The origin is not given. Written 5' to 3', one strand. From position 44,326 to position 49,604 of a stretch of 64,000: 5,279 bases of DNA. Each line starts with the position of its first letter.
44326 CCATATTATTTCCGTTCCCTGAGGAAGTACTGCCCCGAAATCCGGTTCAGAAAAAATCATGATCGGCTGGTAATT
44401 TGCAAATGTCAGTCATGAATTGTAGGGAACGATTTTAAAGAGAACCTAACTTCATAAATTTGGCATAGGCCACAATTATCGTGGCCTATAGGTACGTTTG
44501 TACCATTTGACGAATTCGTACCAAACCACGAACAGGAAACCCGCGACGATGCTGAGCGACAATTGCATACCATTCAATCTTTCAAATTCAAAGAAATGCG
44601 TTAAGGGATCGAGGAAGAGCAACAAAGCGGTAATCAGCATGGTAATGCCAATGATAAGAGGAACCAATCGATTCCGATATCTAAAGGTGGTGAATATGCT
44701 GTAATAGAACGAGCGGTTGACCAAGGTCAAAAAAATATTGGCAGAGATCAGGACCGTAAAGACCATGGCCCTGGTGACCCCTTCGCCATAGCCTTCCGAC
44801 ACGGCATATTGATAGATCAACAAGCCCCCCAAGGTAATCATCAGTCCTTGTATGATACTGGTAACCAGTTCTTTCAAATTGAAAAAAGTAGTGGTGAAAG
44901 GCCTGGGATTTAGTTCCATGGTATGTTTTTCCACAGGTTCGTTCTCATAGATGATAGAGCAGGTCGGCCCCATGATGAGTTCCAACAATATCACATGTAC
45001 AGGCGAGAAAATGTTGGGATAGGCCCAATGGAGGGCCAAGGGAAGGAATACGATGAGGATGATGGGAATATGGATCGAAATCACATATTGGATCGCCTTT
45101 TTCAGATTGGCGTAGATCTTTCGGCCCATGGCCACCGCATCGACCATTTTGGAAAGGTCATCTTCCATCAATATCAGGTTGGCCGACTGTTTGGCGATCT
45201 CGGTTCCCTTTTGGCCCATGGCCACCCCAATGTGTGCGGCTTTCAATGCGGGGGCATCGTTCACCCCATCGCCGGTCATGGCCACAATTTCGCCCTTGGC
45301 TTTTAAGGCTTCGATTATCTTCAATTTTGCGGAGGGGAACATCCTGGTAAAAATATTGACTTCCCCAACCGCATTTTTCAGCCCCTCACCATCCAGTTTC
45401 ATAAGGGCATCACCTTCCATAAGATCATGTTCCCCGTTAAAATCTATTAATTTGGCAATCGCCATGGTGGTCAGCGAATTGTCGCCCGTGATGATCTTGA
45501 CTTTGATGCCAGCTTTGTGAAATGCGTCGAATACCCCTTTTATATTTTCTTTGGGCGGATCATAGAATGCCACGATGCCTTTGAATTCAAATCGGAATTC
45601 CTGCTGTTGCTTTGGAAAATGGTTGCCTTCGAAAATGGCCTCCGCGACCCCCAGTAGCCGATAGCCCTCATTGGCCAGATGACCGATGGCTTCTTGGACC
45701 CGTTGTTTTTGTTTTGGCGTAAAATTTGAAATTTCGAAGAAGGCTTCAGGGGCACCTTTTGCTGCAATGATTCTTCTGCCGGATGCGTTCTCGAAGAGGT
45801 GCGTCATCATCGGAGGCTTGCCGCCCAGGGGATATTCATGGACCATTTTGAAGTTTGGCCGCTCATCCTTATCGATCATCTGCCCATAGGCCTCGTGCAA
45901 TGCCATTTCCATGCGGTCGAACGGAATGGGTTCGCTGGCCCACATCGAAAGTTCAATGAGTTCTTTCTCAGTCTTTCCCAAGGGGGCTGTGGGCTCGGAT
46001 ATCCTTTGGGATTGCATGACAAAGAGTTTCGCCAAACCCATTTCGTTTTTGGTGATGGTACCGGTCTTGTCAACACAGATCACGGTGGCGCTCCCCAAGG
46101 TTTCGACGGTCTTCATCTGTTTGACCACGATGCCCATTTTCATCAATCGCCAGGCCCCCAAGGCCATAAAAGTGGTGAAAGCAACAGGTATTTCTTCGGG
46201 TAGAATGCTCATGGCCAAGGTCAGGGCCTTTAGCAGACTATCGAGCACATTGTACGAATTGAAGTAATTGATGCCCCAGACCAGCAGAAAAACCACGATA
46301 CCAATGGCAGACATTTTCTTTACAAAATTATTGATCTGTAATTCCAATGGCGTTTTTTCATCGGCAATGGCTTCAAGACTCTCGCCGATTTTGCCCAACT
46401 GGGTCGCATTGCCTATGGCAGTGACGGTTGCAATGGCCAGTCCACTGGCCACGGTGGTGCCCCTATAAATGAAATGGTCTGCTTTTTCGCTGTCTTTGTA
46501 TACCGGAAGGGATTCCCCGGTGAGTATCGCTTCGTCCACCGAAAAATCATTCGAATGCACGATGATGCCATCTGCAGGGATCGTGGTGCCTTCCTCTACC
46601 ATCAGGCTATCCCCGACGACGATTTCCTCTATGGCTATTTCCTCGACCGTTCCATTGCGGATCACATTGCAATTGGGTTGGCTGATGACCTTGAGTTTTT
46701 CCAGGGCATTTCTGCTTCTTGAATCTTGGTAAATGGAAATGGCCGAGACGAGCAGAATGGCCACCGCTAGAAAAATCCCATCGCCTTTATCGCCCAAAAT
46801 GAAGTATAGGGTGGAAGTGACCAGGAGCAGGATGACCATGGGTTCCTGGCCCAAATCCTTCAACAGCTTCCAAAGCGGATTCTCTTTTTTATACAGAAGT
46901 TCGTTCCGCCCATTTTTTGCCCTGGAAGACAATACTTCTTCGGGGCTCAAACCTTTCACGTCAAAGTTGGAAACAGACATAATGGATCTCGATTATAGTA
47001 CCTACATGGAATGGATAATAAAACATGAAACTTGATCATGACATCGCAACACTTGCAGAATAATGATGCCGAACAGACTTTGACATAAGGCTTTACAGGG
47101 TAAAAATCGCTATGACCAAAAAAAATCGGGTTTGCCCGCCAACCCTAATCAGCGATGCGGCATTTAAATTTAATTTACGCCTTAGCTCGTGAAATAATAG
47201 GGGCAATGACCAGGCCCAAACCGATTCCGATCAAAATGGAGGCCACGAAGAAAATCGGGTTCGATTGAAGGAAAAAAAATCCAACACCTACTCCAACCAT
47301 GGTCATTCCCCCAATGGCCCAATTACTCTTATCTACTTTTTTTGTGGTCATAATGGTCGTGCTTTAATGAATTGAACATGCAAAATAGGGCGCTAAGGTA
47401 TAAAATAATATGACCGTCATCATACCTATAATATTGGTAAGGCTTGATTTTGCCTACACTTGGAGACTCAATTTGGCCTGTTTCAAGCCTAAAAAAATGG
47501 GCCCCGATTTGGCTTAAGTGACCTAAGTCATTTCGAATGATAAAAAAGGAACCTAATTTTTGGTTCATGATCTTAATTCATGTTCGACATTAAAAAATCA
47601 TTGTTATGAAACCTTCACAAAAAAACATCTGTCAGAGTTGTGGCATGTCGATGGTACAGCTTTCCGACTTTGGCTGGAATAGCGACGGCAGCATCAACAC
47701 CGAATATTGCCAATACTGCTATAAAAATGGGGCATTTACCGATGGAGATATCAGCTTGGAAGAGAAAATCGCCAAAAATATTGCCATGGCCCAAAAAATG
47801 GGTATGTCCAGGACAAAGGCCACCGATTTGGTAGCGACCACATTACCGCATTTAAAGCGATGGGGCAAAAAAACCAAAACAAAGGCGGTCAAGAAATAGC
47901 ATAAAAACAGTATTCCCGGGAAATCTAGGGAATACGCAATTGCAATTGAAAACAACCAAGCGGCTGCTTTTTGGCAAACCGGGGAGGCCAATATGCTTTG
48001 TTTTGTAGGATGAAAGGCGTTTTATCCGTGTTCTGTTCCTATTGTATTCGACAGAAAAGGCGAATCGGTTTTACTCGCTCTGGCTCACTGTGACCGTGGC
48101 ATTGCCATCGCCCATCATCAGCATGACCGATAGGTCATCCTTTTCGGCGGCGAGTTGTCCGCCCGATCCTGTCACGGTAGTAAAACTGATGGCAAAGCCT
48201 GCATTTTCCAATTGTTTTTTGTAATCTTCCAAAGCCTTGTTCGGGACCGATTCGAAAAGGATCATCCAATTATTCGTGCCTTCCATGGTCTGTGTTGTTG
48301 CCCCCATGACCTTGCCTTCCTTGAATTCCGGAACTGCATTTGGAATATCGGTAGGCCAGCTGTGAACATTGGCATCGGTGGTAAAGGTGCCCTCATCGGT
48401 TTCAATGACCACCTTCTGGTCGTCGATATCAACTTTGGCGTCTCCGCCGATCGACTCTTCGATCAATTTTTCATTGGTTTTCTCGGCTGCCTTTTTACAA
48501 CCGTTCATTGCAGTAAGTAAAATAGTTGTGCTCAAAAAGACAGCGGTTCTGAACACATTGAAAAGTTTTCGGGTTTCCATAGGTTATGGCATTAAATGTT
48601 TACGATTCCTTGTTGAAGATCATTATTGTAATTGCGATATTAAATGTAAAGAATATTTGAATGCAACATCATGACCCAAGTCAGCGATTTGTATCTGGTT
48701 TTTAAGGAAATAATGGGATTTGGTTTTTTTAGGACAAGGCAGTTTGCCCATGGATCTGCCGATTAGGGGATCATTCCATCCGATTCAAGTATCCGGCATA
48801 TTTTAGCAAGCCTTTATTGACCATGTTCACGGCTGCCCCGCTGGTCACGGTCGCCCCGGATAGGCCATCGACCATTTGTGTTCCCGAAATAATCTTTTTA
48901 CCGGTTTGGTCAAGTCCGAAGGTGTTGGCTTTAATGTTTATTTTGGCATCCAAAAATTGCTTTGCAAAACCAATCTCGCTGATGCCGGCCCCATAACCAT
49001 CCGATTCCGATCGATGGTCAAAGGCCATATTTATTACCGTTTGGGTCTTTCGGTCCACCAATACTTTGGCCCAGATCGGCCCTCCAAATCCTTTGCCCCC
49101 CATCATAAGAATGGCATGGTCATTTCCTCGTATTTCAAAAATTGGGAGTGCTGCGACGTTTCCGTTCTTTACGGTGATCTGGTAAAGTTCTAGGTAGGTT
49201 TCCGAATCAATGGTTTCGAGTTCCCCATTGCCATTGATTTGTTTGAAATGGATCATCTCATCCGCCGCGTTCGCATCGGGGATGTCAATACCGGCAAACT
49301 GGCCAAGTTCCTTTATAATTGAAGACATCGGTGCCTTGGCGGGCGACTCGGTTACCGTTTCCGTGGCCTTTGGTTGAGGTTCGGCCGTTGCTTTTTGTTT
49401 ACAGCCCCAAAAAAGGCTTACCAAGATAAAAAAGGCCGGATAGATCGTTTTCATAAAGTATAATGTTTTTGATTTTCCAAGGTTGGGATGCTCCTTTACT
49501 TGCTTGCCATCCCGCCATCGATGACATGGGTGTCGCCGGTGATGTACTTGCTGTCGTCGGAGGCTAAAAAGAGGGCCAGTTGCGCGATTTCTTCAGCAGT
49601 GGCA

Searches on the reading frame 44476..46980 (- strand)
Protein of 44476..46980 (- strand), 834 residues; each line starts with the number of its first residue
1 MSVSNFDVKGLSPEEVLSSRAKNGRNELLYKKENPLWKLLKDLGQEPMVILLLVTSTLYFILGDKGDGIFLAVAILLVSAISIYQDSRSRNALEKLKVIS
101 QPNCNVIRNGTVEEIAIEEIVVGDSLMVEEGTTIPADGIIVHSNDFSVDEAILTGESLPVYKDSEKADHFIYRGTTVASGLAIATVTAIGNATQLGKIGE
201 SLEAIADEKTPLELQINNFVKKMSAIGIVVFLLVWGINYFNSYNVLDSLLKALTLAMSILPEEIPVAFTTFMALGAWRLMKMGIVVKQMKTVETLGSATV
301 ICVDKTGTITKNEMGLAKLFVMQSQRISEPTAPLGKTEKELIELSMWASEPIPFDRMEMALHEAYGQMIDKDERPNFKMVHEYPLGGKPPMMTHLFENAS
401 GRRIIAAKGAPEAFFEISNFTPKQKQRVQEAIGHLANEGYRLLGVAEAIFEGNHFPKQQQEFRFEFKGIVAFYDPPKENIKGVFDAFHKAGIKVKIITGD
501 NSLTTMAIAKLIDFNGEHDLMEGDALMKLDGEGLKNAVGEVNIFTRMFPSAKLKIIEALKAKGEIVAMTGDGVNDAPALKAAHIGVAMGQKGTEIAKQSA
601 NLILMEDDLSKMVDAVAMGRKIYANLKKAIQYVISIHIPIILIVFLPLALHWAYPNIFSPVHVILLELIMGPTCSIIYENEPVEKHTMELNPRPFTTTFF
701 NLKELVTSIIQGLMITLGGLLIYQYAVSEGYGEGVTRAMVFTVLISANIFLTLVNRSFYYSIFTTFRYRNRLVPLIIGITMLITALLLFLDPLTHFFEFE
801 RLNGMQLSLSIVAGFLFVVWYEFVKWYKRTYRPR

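Call 14: search_protein_families(library=pfam, proteins=[window:44476-46980:-], max_evalue=0.001)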
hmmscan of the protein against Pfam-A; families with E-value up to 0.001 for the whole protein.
window:44476-46980:- (834 aa): 5 families
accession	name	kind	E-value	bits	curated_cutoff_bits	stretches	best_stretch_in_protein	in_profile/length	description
PF00122.25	E1-E2_ATPase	-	2.9e-48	164.2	28.1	1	100-281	3-180/181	E1-E2 ATPase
PF00689.26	Cation_ATPase_C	-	1.1e-29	103.8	27.3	1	655-826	1-174/175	Cation transporting ATPase, C-terminus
PF00702.32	Hydrolase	-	2.4e-18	67.7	26.4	1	300-583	3-191/191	haloacid dehalogenase-like hydrolase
PF00690.31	Cation_ATPase_N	-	5.6e-08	32.8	20.4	1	9-57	19-67/69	Cation transporter/ATPase, N-terminus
PF08282.18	Hydrolase_3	-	0.00022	21.5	20.9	1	554-603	194-242/255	haloacid dehalogenase-like hydrolase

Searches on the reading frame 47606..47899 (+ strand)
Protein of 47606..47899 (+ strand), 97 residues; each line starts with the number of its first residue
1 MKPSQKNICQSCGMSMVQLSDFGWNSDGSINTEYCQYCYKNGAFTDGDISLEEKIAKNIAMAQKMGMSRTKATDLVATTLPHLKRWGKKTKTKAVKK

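Call 44: search_protein_families(library=pfam, proteins=[window:47606-47899:+], max_evalue=0.01)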
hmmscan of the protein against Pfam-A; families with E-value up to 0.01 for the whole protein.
window:47606-47899:+ (97 aa): 1 family
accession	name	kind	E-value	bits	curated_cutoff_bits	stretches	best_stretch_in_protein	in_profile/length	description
PF12674.12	Zn_ribbon_2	-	1.6e-24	86.8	22.5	1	8-86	1-80/81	Putative zinc ribbon domain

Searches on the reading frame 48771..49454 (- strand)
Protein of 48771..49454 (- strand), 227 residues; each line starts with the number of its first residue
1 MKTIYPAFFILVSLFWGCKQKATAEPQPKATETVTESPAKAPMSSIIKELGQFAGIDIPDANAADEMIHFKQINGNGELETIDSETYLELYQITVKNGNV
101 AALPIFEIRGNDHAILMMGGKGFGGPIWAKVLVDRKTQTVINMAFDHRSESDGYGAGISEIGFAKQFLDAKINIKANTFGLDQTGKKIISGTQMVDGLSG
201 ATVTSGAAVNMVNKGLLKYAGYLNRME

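Call 14: search_protein_families(library=pfam, proteins=[window:48771-49454:-], max_evalue=0.001)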
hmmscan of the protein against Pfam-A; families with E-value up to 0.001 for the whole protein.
window:48771-49454:- (227 aa): 1 family
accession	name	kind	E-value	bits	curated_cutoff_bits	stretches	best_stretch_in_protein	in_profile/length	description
PF04205.19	FMN_bind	-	6.1e-12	46.5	22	1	122-216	1-76/77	FMN-binding domain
